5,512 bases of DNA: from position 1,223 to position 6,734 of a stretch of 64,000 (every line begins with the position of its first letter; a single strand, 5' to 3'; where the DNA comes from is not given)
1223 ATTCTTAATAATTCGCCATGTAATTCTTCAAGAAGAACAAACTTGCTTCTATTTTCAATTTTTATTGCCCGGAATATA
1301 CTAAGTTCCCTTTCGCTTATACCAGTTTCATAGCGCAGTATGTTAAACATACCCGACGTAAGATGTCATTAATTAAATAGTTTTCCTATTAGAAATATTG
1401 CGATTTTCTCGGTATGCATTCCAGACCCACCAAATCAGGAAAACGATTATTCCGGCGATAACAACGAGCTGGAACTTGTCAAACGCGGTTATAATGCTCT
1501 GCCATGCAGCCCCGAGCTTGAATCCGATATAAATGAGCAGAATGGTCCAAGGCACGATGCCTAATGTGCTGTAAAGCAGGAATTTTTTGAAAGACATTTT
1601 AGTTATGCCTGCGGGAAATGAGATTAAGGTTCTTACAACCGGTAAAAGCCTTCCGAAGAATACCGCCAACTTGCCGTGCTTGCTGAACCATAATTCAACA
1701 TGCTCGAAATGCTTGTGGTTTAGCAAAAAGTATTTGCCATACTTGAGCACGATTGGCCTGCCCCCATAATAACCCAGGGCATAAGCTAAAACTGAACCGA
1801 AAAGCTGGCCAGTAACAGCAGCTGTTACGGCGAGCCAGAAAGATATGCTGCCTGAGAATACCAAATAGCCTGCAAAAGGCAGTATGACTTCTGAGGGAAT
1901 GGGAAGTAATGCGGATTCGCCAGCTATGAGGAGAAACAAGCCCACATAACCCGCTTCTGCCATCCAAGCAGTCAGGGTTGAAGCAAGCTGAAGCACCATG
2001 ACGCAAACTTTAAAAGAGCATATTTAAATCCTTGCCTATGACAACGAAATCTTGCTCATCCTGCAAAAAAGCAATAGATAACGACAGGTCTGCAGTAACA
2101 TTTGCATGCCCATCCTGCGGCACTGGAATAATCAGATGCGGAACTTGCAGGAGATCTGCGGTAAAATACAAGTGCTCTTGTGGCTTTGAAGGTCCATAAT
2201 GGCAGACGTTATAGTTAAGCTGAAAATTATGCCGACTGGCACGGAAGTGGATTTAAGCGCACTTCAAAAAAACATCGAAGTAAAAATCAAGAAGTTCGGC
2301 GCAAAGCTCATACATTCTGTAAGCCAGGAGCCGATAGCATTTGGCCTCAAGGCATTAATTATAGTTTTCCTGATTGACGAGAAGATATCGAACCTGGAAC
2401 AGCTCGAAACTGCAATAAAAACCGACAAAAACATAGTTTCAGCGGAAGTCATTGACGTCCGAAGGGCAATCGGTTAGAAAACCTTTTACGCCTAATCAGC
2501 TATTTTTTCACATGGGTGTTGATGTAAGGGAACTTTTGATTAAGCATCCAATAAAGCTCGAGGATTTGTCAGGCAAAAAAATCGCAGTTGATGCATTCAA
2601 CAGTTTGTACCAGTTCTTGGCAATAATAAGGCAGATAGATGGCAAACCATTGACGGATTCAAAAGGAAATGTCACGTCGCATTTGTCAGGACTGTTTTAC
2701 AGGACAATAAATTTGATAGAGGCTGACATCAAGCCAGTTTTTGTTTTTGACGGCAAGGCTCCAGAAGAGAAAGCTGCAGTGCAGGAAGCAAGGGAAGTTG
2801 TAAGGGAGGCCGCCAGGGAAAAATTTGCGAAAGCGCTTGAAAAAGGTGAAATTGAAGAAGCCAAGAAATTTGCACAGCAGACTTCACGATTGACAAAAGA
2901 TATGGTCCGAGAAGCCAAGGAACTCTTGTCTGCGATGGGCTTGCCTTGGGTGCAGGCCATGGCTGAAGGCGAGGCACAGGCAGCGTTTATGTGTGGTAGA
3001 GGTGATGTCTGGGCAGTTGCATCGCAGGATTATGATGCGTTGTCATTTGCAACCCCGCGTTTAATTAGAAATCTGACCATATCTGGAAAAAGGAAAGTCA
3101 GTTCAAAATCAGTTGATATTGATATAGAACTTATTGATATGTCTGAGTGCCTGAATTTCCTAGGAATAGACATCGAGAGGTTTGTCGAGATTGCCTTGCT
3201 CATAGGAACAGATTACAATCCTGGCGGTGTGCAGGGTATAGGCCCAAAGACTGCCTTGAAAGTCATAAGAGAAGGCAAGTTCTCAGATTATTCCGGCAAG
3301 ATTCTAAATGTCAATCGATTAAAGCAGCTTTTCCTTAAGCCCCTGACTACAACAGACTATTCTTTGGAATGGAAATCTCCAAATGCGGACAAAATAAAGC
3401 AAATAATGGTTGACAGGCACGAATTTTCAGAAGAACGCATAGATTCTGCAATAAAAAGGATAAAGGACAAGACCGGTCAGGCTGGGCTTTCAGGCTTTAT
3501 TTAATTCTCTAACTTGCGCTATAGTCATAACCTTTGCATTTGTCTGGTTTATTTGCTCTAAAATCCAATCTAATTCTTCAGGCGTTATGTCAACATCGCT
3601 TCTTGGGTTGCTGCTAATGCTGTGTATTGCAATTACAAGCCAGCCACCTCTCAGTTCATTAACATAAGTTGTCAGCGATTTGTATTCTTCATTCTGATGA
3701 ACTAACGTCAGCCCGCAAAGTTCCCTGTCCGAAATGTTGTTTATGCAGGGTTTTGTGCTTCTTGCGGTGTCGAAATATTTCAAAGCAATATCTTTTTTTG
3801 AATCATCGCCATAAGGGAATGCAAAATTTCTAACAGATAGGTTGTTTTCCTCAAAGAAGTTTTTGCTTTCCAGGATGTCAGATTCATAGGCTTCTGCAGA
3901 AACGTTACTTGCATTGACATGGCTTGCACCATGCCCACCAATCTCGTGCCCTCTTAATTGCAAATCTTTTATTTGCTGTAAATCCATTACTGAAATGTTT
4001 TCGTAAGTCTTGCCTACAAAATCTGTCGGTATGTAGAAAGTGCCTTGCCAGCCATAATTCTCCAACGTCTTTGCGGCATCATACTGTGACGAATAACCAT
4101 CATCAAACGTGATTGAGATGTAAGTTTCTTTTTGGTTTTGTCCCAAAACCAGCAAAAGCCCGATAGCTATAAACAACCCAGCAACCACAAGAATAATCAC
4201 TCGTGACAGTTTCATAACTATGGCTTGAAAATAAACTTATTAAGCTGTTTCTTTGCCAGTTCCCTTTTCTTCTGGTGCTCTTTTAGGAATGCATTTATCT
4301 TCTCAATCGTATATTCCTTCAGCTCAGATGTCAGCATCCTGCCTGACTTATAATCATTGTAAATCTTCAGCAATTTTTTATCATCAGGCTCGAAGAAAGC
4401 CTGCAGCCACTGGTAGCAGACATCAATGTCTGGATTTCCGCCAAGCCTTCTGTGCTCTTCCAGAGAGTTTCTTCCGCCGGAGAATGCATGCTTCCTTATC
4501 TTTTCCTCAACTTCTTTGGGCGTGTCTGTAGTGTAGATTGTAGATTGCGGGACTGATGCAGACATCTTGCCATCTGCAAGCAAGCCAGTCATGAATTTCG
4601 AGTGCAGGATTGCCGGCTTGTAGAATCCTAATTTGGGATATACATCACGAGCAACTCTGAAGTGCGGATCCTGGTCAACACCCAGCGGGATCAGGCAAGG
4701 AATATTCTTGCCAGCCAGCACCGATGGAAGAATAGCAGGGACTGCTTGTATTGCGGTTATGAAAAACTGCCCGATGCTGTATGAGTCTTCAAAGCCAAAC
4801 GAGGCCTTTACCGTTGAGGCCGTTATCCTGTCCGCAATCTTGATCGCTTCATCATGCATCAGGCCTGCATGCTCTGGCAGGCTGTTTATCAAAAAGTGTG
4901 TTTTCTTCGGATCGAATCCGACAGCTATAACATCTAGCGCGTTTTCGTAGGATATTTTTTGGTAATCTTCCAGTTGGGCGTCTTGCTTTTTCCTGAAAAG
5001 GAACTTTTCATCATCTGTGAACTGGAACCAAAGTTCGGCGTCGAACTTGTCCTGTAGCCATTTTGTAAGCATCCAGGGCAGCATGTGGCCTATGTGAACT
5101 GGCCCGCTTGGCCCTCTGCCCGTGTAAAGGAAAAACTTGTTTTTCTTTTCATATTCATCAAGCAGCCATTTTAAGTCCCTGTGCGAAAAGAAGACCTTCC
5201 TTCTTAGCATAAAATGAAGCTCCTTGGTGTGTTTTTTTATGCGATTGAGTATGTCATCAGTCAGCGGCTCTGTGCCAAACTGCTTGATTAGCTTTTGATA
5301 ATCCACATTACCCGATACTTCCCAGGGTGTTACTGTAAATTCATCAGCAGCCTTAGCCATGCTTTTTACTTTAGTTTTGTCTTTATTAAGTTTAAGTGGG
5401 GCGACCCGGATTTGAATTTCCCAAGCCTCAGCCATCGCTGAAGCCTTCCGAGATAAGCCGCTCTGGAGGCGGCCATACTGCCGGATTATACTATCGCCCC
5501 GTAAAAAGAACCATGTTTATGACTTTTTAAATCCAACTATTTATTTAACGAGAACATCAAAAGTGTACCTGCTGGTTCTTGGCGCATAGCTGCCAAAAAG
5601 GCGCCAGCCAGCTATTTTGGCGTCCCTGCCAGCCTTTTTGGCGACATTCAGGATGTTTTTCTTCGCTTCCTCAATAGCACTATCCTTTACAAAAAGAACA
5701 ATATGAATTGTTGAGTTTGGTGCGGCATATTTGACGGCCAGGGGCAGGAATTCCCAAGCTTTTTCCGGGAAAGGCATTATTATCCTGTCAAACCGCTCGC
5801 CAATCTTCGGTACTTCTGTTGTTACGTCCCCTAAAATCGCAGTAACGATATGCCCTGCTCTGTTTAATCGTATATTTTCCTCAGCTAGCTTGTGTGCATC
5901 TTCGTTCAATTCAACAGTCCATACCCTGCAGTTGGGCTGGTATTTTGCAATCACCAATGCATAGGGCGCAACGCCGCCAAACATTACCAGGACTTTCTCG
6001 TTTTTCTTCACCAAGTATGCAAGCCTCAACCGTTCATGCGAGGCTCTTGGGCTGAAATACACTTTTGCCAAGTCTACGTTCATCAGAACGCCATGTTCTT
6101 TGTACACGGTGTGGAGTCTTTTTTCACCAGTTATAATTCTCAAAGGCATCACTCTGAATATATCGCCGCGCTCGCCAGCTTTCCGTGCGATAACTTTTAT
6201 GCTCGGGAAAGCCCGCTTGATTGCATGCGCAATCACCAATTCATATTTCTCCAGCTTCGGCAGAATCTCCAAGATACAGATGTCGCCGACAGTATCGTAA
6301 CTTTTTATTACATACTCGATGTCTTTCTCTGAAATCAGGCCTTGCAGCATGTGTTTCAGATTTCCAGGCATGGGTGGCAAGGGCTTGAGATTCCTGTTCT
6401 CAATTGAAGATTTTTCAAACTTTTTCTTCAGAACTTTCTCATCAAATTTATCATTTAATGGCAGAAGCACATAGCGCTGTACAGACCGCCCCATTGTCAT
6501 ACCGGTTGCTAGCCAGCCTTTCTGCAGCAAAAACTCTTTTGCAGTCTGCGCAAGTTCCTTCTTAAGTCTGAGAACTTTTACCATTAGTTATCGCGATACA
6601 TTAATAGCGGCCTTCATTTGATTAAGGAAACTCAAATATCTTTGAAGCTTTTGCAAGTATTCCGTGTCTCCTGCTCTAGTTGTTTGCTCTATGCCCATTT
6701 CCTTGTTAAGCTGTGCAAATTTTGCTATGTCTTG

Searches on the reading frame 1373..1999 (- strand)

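Call 32: search_protein_families(library=pfam, proteins=[window:1373-1999:-], max_evalue=0.05)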
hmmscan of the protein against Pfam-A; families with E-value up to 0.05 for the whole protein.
window:1373-1999:- (208 aa): 1 family
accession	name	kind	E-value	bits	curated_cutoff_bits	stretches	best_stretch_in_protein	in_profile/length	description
PF09335.16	VTT_dom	-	2.1e-27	96.4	33.9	1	34-159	1-121/123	VTT domain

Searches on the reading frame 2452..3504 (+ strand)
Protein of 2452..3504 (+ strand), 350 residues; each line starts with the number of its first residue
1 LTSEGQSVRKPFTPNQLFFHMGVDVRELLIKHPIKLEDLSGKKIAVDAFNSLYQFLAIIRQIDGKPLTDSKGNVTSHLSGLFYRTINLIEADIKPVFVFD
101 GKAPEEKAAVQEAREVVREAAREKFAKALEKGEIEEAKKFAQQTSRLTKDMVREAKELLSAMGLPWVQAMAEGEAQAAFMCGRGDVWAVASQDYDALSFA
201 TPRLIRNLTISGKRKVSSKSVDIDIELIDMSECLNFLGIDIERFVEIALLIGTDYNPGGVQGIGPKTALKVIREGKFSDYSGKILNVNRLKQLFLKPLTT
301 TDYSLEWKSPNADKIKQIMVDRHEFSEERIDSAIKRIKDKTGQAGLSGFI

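Call 90: search_protein_families(library=pfam, proteins=[window:2452-3504:+], max_evalue=0.001)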
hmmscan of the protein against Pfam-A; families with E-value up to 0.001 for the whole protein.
window:2452-3504:+ (350 aa): 2 families
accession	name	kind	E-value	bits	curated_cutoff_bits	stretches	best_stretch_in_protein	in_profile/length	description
PF00867.23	XPG_I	-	7.1e-24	84.5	24.9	1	163-254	1-89/89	XPG I-region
PF00752.23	XPG_N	-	5.4e-18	65.8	22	1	32-118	17-98/101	XPG N-terminal domain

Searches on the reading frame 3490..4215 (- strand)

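Call 90: search_protein_families(library=pfam, proteins=[window:3490-4215:-], max_evalue=0.001)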
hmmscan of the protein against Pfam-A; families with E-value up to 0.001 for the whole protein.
window:3490-4215:- (241 aa): 2 families
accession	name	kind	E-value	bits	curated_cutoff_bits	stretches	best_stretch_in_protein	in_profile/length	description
PF01522.26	Polysacc_deac_1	-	2.1e-17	63.7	23.1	1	26-140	2-110/124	Polysaccharide deacetylase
PF10096.14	DUF2334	-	1.1e-05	25.6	26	1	79-201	56-190/203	Uncharacterized protein conserved in bacteria (DUF2334)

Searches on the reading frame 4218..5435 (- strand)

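Call 90: search_protein_families(library=pfam, proteins=[window:4218-5435:-], max_evalue=0.001)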
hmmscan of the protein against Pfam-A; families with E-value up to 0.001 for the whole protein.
window:4218-5435:- (405 aa): 1 family
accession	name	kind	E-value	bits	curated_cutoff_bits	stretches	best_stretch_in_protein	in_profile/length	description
PF00579.31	tRNA-synt_1b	-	3.4e-28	99.2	21.1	1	98-385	3-292/292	tRNA synthetases class I (W and Y)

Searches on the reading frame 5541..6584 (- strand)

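Call 90: search_protein_families(library=pfam, proteins=[window:5541-6584:-], max_evalue=0.001)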
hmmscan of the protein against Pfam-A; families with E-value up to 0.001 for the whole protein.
window:5541-6584:- (347 aa): 3 families
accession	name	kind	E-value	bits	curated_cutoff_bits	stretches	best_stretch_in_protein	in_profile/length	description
PF02475.24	TRM5-TYW2_MTfase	-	1.9e-39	135.7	28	1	159-318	1-159/164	TRM5/TYW2 methyltransferase domain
PF25133.1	TYW2_N_2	-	9.5e-14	51.7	27.7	1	76-155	1-78/79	TYW2 N-terminal domain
PF05175.20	MTS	-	0.00054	20.1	23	0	190-270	26-104/170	Methyltransferase small domain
